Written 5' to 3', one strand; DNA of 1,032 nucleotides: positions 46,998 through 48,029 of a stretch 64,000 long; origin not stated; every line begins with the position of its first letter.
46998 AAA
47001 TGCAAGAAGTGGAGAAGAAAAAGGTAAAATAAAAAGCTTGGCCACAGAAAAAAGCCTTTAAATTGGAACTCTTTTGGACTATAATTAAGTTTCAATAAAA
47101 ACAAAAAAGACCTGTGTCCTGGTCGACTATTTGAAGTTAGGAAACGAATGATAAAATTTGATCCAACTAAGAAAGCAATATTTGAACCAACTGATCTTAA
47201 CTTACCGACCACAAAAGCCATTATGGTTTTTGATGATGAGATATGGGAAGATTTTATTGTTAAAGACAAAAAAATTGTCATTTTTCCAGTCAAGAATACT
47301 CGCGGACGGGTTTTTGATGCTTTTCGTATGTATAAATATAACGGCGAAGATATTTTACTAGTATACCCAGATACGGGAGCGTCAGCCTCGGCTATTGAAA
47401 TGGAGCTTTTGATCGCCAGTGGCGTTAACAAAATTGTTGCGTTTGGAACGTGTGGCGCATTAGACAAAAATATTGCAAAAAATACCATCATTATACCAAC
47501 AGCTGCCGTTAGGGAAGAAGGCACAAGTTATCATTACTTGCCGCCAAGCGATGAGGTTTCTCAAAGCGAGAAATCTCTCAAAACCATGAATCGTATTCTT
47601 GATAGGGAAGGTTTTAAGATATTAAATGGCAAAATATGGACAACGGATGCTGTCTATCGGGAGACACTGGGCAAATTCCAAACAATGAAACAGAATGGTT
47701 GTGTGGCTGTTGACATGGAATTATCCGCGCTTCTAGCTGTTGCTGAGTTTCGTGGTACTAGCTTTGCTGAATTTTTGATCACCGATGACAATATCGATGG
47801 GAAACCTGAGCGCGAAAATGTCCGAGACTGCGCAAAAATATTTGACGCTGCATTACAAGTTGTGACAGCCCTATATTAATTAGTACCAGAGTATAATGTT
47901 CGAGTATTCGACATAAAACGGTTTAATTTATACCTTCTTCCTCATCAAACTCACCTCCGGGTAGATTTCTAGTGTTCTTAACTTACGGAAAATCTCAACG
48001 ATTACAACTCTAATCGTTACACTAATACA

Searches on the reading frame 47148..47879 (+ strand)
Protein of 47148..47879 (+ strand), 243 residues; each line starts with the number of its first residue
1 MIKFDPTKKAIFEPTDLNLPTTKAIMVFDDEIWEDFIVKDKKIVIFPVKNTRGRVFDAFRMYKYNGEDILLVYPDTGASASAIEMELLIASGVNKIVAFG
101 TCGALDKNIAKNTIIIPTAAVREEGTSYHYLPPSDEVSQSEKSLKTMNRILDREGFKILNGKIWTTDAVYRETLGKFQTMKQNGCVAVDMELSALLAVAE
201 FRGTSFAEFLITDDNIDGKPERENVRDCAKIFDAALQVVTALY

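Call 73: find_encoding_contigs(protein=window:47148-47879:+, flank=10000, max_places=1)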
Protein window:47148-47879:+ (243 aa): 4 contigs read that carry it; 1 place shown.
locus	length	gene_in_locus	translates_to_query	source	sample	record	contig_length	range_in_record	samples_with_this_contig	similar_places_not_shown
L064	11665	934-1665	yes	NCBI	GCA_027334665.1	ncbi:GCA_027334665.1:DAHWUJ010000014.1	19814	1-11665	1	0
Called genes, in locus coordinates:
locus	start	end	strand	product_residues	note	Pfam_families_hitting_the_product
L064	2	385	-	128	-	?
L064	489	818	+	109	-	PF08818:DUF1801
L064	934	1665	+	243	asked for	PF01048:PNP_UDP_1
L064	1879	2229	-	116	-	PF01371:Trp_repressor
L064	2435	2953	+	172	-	PF14512:TM1586_NiRdase, PF00881:Nitroreductase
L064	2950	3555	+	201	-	PF13563:2_5_RNA_ligase2 (weak)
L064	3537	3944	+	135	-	-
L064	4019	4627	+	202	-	PF12917:YfbR-like, PF13023:HD_3, PF01966:HD (weak)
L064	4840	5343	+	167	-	PF02915:Rubrerythrin, PF21349:RUBY_RBDX (weak)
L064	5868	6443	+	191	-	PF12733:Cadherin-like (weak), PF09136:Glucodextran_B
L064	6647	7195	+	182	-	-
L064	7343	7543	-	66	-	PF18893:DUF5652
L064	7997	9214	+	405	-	PF00575:S1 (weak), PF13509:S1_2 (faint), PF24685:OB_RRP5_4th (faint), PF21710:Spt6_S1 (faint), PF00575:S1, PF23459:S1_RRP5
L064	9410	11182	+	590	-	PF02421:FeoB_N (faint), PF04760:IF2_N, PF00009:GTP_EFTU, PF01926:MMR_HSR1, PF22042:EF-G_D2, PF03144:GTP_EFTU_D2 (faint), PF11987:IF-2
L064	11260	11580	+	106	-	PF02033:RBFA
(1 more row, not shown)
